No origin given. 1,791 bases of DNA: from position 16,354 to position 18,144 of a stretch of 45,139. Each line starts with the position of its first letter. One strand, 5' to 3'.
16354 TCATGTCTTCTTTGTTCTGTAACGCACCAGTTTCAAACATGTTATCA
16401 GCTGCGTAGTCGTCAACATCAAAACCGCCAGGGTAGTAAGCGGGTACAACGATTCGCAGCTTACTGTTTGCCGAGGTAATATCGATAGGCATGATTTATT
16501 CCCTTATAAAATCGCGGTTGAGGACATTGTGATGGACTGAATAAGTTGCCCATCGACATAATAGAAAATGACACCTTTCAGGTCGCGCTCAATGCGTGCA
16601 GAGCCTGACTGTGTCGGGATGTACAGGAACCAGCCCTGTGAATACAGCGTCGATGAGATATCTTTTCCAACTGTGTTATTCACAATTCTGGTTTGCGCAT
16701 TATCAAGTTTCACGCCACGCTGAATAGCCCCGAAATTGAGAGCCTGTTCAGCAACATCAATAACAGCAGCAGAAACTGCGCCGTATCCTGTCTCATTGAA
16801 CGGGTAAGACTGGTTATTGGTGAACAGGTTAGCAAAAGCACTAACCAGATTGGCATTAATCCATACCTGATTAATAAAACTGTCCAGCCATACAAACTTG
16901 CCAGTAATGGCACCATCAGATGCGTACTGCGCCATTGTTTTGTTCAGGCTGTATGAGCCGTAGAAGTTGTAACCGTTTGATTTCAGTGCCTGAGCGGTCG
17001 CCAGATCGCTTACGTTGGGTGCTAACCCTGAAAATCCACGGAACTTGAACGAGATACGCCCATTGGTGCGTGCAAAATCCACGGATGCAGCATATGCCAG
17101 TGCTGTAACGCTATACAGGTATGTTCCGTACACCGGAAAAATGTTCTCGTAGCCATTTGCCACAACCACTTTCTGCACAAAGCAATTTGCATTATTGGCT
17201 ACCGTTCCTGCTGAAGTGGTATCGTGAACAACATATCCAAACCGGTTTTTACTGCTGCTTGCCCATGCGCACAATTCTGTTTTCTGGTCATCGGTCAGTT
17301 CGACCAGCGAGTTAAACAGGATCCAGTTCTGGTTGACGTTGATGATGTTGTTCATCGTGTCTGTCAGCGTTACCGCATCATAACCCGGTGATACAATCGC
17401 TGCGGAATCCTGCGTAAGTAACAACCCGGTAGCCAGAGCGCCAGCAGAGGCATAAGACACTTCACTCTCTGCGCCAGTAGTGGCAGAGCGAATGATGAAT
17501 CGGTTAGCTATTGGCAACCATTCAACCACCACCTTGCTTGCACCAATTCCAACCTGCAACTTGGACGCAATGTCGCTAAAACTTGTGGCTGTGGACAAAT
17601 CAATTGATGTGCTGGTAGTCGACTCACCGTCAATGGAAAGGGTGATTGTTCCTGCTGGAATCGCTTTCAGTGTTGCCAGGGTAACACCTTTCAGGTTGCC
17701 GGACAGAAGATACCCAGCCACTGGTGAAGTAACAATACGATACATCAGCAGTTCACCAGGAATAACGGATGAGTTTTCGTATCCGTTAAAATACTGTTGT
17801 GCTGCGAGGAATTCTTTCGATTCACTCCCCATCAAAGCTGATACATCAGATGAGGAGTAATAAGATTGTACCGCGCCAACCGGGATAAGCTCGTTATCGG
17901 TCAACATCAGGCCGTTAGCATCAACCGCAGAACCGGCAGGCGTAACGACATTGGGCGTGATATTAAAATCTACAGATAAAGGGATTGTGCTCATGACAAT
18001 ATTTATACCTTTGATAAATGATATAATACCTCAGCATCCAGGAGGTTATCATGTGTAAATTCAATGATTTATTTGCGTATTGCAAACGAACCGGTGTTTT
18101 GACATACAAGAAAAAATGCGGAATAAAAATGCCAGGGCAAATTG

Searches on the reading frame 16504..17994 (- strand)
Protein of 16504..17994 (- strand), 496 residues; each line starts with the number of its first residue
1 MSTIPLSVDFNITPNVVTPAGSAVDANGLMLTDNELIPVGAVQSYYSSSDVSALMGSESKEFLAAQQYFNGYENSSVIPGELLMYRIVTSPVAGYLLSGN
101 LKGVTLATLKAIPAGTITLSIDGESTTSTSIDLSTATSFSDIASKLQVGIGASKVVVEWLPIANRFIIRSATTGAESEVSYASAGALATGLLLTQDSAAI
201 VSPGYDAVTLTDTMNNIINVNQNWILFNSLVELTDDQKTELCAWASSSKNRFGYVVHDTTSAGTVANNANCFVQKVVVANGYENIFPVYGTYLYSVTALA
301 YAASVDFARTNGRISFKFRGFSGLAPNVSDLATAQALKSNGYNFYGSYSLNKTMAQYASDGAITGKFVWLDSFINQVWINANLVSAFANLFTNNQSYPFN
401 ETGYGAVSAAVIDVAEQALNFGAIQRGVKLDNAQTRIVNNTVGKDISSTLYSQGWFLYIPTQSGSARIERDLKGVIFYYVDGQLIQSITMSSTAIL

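Call 60: search_protein_families(library=phrogs, proteins=[window:16504-17994:-], max_evalue=0.00001)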
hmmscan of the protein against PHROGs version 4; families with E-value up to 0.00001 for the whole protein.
window:16504-17994:- (496 aa): 2 families
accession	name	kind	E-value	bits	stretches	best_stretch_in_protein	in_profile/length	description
phrog_205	-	tail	5.5e-103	346.2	1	1-494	10-432/455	tail sheath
phrog_9590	-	unknown function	4.5e-07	30.3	1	294-433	190-327/377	-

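Call 70: search_dna_similar(query=window:16504-17994:-, collection=phages, mode=protein, max_rows=12)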
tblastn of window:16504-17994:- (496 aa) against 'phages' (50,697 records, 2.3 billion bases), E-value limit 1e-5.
Records with a match: 562; places in all: 562; records where one place covers at least 80% of the query: 528.
Best place of each record, by identity: 60-80% 5; <60% 557.
By first word of the organism name: Pseudomonas 294; Acinetobacter 84; Xanthomonas 42; Escherichia 27; Burkholderia 23; Ralstonia 12; Erwinia 12; Aeromonas 9; Serratia 8; Vibrio 7; and 21 more.
By host as written in the record: Pseudomonas aeruginosa 117; Pseudomonas aeruginosa PAO1 85; - 47; Acinetobacter baumannii 41; Pseudomonas sp. 26; Xanthomonas oryzae pv. oryzae 14; Escherichia coli 13; Erwinia amylovora 12; and 121 more.
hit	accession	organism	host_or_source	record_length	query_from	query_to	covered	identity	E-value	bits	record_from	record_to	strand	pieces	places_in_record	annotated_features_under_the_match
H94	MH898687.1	Edwardsiella phage Edno5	Edwardsiella anguillarum EA011113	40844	3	496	100%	75.1%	0e+0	741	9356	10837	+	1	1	hypothetical protein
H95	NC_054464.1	Edwardsiella phage Edno5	Edwardsiella anguillarum EA011113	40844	3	496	100%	75.1%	0e+0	741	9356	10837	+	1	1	tail sheath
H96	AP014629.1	Edwardsiella phage GF-2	-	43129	3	496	100%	73.3%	0e+0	736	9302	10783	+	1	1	hypothetical protein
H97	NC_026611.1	Edwardsiella phage GF-2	-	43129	3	496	100%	73.3%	0e+0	736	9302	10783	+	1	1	tail sheath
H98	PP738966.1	Vibrio phage IKEMa6-1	Vibrio sp. K1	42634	1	496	100%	66.3%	0e+0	647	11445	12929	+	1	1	record has no annotation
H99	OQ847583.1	Pantoea phage PA-1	Pantoea ananatis PA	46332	4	495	99%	40.2%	2e-112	371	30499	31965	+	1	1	tail sheath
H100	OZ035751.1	Lambdavirus PDP110P1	-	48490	4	495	99%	37.6%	6e-94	318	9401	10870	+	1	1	record has no annotation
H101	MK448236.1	Klebsiella phage ST899-OXA48phi17.1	Klesiella pneumoniae ST899-OXA48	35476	4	495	99%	37.4%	6e-94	318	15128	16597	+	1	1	hypothetical protein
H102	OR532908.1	Klebsiella phage RCIP0114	Klebsiella pneumoniae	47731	4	495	99%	37.4%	3e-93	315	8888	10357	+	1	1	hypothetical protein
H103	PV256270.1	Klebsiella phage klb_E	Klebsiella pneumoniae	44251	4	495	99%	37.2%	7e-93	315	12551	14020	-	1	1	record has no annotation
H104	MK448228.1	Klebsiella phage ST15-VIM1phi2.1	Klebsiella pneumoniae ST15-VIM1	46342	4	495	99%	37.2%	7e-93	315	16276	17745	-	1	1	hypothetical protein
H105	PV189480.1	Klebsiella phage KpnBHU6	Klebsiella pneumoniae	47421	4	495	99%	37.2%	7e-93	315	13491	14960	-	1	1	record has no annotation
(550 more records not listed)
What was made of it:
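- Closest known: sar RNA of Salmonella phage P22. Different: The host phage is a GF-2/Edno5-like myovirus, not a P22-like podovirus (calls 60, 70).
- Tried and rejected: PHROGs and a tail-sheath search showed instead a GF-2/Edno5-like myovirus (calls 60, 70).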
